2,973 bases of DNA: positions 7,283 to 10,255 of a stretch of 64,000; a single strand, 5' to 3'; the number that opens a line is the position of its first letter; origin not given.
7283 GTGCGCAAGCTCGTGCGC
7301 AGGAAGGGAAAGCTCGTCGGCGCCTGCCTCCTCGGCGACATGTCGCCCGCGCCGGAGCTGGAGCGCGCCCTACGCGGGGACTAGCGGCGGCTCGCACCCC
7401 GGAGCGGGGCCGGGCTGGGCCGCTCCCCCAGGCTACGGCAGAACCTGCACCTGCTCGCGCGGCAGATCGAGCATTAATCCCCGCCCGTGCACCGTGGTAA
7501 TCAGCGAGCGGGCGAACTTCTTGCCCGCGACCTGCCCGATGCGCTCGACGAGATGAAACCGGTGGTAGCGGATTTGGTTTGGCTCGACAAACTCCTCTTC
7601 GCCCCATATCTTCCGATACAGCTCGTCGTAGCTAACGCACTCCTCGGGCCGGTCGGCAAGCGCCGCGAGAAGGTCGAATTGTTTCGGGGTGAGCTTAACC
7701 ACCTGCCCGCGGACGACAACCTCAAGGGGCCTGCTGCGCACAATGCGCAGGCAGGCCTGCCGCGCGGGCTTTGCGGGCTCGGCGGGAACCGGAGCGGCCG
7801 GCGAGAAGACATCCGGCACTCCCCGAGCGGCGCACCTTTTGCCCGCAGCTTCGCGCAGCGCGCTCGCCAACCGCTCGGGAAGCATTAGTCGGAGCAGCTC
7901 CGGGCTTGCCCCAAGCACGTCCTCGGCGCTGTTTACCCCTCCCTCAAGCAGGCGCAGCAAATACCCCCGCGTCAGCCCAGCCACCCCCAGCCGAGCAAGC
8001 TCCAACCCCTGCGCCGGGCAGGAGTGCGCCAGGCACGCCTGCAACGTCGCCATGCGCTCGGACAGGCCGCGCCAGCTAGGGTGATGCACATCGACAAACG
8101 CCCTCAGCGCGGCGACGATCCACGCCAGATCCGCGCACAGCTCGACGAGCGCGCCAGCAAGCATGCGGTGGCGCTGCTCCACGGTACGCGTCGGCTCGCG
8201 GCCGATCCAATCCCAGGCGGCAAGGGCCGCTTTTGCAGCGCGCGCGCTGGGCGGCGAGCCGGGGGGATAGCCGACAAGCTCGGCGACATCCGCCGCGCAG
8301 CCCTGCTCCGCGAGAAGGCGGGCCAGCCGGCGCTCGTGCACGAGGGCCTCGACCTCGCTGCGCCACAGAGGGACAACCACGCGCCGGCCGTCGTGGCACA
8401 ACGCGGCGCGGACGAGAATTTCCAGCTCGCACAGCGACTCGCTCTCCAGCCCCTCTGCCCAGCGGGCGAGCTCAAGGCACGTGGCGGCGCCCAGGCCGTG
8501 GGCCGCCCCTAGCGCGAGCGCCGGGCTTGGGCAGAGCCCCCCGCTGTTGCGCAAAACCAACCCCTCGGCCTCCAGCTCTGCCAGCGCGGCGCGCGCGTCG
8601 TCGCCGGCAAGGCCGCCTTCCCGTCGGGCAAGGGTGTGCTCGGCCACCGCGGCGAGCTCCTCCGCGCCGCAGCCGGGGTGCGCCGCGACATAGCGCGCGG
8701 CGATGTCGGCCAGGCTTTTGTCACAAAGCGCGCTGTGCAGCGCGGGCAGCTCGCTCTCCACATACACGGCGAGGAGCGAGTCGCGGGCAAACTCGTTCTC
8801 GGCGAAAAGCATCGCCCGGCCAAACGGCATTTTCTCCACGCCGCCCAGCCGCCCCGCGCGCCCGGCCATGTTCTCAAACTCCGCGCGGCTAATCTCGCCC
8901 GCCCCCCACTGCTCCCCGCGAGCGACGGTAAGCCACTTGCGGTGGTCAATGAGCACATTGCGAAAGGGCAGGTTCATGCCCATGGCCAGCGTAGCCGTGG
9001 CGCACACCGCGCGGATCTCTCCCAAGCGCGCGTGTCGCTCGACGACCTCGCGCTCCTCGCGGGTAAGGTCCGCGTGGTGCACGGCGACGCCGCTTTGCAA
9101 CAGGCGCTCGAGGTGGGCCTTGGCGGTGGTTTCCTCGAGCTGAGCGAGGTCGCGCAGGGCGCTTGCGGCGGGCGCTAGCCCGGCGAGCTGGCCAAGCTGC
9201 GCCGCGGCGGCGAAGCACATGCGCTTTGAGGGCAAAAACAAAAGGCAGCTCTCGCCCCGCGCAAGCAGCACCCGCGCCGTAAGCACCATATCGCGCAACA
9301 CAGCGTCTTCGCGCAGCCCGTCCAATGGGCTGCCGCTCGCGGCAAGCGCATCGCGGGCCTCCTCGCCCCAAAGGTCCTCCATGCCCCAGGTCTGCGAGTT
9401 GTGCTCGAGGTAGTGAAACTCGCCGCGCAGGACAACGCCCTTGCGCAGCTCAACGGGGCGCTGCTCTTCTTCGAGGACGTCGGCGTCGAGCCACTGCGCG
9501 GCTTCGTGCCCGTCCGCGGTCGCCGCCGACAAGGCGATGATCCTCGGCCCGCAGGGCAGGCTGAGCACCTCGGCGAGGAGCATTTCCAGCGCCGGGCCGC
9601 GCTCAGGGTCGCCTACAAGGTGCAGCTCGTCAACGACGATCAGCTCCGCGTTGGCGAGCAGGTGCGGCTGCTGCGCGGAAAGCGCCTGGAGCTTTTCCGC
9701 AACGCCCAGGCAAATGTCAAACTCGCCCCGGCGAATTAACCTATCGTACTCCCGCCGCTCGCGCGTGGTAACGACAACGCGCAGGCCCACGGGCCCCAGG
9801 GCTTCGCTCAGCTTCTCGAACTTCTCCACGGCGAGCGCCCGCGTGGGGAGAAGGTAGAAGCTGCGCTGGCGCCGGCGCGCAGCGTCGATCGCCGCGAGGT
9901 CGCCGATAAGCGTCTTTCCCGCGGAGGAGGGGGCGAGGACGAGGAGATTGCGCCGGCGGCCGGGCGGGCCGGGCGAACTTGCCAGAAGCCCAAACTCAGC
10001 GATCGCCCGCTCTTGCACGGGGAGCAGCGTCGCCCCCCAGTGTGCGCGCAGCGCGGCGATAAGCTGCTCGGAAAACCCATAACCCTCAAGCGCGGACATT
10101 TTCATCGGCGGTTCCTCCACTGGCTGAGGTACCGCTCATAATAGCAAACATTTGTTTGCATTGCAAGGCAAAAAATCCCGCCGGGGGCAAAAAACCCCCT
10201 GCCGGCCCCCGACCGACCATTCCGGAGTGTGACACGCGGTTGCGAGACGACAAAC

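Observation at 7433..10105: Bacterial Hel308/Ski2-like helicase fused to an OmpR/PhoB-type winged-helix DNA-binding domain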

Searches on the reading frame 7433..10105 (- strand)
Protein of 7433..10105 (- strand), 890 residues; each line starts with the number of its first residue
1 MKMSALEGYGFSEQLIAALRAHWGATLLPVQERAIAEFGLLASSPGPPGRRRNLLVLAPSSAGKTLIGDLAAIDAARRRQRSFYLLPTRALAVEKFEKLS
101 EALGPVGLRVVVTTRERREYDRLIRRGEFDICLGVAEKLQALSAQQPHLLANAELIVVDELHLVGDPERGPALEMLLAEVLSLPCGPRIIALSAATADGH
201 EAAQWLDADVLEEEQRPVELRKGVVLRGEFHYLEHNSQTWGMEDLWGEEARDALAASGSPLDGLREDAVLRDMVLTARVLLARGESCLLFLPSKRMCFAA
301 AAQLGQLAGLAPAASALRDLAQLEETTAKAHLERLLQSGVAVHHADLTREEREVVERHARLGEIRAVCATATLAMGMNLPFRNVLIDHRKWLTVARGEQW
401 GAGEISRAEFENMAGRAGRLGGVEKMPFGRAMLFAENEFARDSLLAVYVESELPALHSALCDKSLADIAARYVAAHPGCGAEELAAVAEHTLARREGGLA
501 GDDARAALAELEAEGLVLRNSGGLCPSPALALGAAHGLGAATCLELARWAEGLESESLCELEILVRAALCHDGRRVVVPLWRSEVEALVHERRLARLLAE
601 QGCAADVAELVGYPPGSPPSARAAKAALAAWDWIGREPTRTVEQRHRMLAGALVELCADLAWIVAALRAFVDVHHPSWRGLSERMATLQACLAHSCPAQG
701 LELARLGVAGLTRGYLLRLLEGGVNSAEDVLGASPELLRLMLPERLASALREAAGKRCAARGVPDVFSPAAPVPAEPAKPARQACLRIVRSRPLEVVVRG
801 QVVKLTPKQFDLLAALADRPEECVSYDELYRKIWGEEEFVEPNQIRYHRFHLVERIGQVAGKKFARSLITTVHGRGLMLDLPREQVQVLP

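Call 5: search_protein_families(library=pfam, proteins=[window:7433-10105:-], max_evalue=1)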
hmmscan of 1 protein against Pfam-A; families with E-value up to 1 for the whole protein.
window:7433-10105:- (890 aa): 10 families
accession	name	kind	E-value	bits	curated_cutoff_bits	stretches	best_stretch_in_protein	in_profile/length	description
PF00270.35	DEAD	-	1.3e-20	74.3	26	1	50-196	13-160/167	DEAD/DEAH box helicase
PF00486.34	Trans_reg_C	-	5.4e-13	49.2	26.2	1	800-878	1-76/77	Transcriptional regulatory protein, C terminal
PF00271.37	Helicase_C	-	8e-09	36.2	23.5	1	330-421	32-110/110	Helicase conserved C-terminal domain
PF22527.2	DEXQc_Suv3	-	6.1e-05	23.1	27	1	51-174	13-115/154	DEXQ-box helicase domain of Suv3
PF12840.13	HTH_20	-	0.024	15.1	27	0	308-340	15-47/51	Helix-turn-helix domain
PF21280.2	Helicase_dom4_arc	-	0.025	14.9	27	1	622-676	54-108/125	Archaeal helicase, domain 4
PF19599.4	DUF6104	-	0.03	15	27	1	659-690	21-51/58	Family of unknown function (DUF6104)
PF00392.27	GntR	-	0.11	12.6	27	0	505-522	42-59/64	Bacterial regulatory proteins, gntR family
PF24033.1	DUF7342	-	0.15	12.5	31.6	1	313-366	19-72/150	Family of unknown function (DUF7342)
PF14520.12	HHH_5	-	0.19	12.7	27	1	706-754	5-55/57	Helix-hairpin-helix domain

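Call 6: search_protein_families(library=ncbifam, proteins=[window:7433-10105:-], max_evalue=1)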
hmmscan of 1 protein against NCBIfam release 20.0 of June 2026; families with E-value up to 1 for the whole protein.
window:7433-10105:- (890 aa): 43 families (the best 25 are shown)
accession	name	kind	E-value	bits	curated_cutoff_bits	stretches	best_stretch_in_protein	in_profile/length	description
NF002654.0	PRK02362.1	equivalog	6.2e-73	246.3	887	2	50-463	38-422/739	ATP-dependent DNA helicase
NF001308.0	PRK00254.1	equivalog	9.7e-56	189.3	1216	2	52-254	40-235/720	ATP-dependent DNA helicase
NF002251.0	PRK01172.1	equivalog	1.8e-54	185.1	891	3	51-229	37-212/674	ATP-dependent DNA helicase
NF040935.1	helicase_Hel308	equivalog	1.2e-53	182.4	1200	1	2-753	2-699/704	ATP-dependent DNA helicase Hel308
TIGR04121.1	DEXH_lig_assoc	equivalog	8.9e-20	70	850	2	51-216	28-204/804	ligase-associated DNA damage response DEXH box helicase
NF033117.2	vanR_ACDEGLN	exception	1.4e-08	34.6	350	1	794-878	143-224/226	VanR-ABDEGLN family response regulator transcription factor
NF008164.0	PRK10917.1-2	equivalog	6.2e-08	31.4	785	2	51-166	297-412/704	ATP-dependent DNA helicase RecG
NF033120.0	vanR_FM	exception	1.1e-07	31.7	460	1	795-878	148-228/231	vancomycin resistance response regulator transcription factor, VanR-F/VanR-M family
NF007284.0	PRK09751.1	equivalog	1.6e-07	29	1496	1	106-399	128-411/1538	ATP-dependent helicase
NF010338.0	PRK13767.1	equivalog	1.8e-07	29.8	849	2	335-384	313-362/877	ATP-dependent helicase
NF008166.0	PRK10917.1-4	equivalog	1.8e-07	29.7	864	1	15-166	265-412/705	ATP-dependent DNA helicase RecG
TIGR01054.1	rgy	equivalog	3.8e-07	28.1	471.7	1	55-161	99-209/1172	reverse gyrase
NF040689.1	MtrAB_MtrA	equivalog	1e-06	28.2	300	1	795-876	137-215/219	MtrAB system response regulator MtrA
NF008168.0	PRK10917.2-2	equivalog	1.7e-06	26.6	718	1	55-165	390-500/795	ATP-dependent DNA helicase RecG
NF008165.0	PRK10917.1-3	equivalog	5.6e-06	25.1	711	1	62-165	296-399/692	ATP-dependent DNA helicase RecG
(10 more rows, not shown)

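Call 7: search_protein_families(library=padloc, proteins=[window:7433-10105:-], max_evalue=1)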
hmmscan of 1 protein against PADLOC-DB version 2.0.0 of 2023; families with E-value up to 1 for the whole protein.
window:7433-10105:- (890 aa): 34 families (the best 25 are shown)
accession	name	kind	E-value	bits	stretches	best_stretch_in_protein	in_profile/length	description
PDLC04531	PDC-M23B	-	8.5e-37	124.7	2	274-462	560-738/1060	-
PDLC00194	HamB1|HamB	-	1.1e-28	97.6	2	331-422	552-641/995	DEAD-box helicase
PDLC00187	HamB1|HamB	-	1.4e-27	94.4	1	53-421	158-508/851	DEAD-box helicase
PDLC00174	HamB1|HamB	-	7.5e-27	91.6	1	52-419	319-694/1163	DEAD-box helicase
PDLC00186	HamB1|HamB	-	1.3e-26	90.9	1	53-421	163-522/864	DEAD-box helicase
PDLC03960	SngC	-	8.5e-26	88.9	1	26-445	24-383/720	-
PDLC00192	HamB1|HamB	-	2.6e-24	83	2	55-224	288-465/1104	DEAD-box helicase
PDLC00200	HamB2|HamB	-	5.6e-24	82.2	1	53-421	163-521/865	DEAD-box helicase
PDLC00177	HamB1|HamB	-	1.3e-18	64.7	1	285-441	388-539/841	DEAD-box helicase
PDLC00188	HamB1|HamB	-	4e-17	59.6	2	328-421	562-646/1037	DEAD-box helicase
PDLC04530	PDC-M23B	-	5e-17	59.2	2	266-420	331-480/828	-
PDLC00199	HamB2|HamB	-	1e-16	58.1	2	327-420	423-507/841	DEAD-box helicase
PDLC00176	HamB1|HamB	-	1.2e-15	54.7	1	331-420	420-500/845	DEAD-box helicase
PDLC00190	HamB1|HamB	-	2.5e-15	54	1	259-421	354-505/866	DEAD-box helicase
PDLC00185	HamB1|HamB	-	2e-14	50.4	2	285-420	381-514/871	DEAD-box helicase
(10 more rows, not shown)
